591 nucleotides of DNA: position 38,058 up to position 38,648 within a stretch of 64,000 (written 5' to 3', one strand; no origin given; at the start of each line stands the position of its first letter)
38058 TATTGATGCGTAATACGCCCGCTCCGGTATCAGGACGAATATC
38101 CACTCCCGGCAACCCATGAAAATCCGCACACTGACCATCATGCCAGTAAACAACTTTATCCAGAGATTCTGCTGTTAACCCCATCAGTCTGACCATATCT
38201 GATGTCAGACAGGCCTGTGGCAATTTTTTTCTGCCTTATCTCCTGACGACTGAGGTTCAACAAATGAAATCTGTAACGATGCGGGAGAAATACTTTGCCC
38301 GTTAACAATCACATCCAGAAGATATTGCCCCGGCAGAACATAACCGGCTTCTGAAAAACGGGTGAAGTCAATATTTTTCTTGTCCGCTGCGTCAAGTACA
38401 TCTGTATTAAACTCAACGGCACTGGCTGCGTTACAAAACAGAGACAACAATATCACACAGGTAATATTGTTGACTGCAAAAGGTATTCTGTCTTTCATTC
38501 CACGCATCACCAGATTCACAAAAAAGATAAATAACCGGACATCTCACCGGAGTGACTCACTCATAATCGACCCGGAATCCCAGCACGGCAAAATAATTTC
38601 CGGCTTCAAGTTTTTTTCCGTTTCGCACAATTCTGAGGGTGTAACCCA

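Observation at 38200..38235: papC usher gene frameshifted at an A7 homopolymer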

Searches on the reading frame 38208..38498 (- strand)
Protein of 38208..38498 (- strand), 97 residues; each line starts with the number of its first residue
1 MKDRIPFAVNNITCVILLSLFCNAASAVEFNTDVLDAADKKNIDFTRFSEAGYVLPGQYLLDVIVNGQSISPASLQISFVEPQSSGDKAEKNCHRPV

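Call 19: find_encoding_contigs(protein=window:38208-38498:-, flank=10000, max_places=10)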
Protein seq(97 aa) (97 aa): 24 contigs read that carry it; 10 places shown.
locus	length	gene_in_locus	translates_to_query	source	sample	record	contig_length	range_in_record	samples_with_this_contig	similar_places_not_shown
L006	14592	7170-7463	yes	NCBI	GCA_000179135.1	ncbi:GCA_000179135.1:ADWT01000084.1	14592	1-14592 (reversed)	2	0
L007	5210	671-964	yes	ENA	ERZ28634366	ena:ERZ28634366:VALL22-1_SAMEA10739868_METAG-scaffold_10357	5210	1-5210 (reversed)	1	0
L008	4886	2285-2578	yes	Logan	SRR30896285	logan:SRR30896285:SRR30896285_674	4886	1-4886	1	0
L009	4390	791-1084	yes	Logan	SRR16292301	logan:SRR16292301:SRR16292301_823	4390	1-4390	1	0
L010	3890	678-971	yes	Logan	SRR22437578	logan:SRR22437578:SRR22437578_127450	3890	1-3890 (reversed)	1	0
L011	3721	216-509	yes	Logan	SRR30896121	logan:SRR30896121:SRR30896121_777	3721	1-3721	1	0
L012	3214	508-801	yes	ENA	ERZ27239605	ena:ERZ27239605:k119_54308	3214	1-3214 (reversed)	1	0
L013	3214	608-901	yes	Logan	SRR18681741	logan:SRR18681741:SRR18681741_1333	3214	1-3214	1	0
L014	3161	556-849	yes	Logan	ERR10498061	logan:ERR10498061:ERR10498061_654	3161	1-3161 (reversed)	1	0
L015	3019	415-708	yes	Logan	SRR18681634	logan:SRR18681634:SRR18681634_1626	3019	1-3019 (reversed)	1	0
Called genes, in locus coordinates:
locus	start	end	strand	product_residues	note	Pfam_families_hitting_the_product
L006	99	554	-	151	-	-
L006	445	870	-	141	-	-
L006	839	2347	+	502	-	PF00078:RVT_1, PF08388:GIIM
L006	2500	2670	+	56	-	-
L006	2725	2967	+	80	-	-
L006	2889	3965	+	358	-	PF01548:DEDD_Tnp_IS110, PF02371:Transposase_20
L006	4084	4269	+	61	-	PF13683:rve_3 (weak)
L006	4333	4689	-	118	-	-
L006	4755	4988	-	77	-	PF04703:FaeA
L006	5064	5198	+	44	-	-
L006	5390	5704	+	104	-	PF03333:PapB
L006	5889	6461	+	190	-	PF00419:Fimbrial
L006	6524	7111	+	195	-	-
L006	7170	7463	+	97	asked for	PF13954:PapC_N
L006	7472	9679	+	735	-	PF13954:PapC_N, PF00577:Usher, PF13953:PapC_C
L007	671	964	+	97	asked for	PF13954:PapC_N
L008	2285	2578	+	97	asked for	PF13954:PapC_N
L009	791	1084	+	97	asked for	PF13954:PapC_N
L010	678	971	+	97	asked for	PF13954:PapC_N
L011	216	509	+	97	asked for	PF13954:PapC_N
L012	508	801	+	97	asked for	PF13954:PapC_N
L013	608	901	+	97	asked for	PF13954:PapC_N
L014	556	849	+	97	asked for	PF13954:PapC_N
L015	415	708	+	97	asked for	PF13954:PapC_N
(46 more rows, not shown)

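Call 22: list_cluster_members(proteins=[window:38208-38498:-, L002:6576-9086:+])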
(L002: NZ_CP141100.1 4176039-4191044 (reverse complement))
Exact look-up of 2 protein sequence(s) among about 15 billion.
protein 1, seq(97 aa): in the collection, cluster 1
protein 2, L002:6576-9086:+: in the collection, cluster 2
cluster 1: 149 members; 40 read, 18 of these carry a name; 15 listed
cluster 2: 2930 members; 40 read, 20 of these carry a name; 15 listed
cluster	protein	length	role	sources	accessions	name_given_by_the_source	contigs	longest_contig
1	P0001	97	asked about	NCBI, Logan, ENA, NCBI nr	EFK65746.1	hypothetical protein HMPREF9347_05383 [Escherichia coli MS 124-1]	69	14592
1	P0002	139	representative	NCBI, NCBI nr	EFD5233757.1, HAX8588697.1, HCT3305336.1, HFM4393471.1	TPA: PapC/FimD family outer membrane usher protein, partial [Escherichia coli] | PapC/FimD family outer membrane usher protein [Escherichia coli]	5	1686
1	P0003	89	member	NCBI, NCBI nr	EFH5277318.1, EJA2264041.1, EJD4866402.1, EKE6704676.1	TPA: FimD/PapC N-terminal domain-containing protein, partial [Escherichia coli] | PapC/FimD family outer membrane usher protein [Escherichia coli]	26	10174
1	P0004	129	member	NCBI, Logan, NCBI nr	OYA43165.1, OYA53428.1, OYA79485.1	outer membrane usher protein PapC [Escherichia coli]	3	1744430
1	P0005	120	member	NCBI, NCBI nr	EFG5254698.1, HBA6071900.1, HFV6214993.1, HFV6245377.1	TPA: PapC/FimD family outer membrane usher protein, partial [Escherichia coli] | PapC/FimD family outer membrane usher protein [Escherichia coli]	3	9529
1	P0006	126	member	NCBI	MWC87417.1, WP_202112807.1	PapC/FimD family outer membrane usher protein, partial [Escherichia coli]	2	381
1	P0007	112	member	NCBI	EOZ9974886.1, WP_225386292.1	FimD/PapC N-terminal domain-containing protein, partial [Escherichia coli]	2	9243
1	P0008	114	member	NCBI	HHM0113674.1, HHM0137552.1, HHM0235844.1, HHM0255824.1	TPA: FimD/PapC N-terminal domain-containing protein, partial [Escherichia coli]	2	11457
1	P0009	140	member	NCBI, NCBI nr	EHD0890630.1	PapC/FimD family outer membrane usher protein, partial [Escherichia coli] | PapC/FimD family outer membrane usher protein [Escherichia coli]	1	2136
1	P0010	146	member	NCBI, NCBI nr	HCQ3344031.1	TPA: FimD/PapC N-terminal domain-containing protein, partial [Escherichia coli] | FimD/PapC N-terminal domain-containing protein [Escherichia coli]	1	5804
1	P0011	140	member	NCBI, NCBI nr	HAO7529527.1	TPA: PapC/FimD family outer membrane usher protein, partial [Escherichia coli] | PapC/FimD family outer membrane usher protein [Escherichia coli]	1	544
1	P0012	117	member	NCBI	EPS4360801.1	FimD/PapC N-terminal domain-containing protein, partial [Salmonella enterica subsp. ...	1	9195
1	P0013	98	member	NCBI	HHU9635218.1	TPA: FimD/PapC N-terminal domain-containing protein, partial [Escherichia coli]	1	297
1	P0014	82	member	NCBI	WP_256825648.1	FimD/PapC N-terminal domain-containing protein, partial [Pseudomonas juntendi]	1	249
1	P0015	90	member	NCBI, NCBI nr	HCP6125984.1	TPA: PapC/FimD family outer membrane usher protein, partial [Escherichia coli] | PapC/FimD family outer membrane usher protein [Escherichia coli]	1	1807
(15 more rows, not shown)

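Call 53: search_protein_families(proteins=[window:38208-38498:-], library=ncbifam)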
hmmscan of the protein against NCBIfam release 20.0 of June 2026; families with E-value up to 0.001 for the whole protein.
seq(97 aa): 6 families
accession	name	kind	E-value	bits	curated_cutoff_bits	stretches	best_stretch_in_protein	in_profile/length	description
NF011804.0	PRK15273.1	equivalog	2.3e-12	45.5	1371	1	13-90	18-94/899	fimbrial biogenesis outer membrane usher protein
NF011791.0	PRK15255.1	equivalog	6.4e-10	37.7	1289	1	12-70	6-64/829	fimbrial outer membrane usher protein StdB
NF007337.0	PRK09828.1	equivalog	2.5e-09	35.7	830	1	11-82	17-86/865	outer membrane usher protein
NF011812.0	PRK15284.1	subfamily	7e-09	34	972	1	10-81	10-85/881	outer membrane usher protein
NF011760.0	PRK15213.1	equivalog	3.4e-05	22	752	1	13-79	14-79/796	PefC/AfrB family outer membrane usher protein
NF011769.0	PRK15223.1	equivalog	0.00062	17.6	1105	1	16-75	12-69/836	fimbrial biogenesis outer membrane usher protein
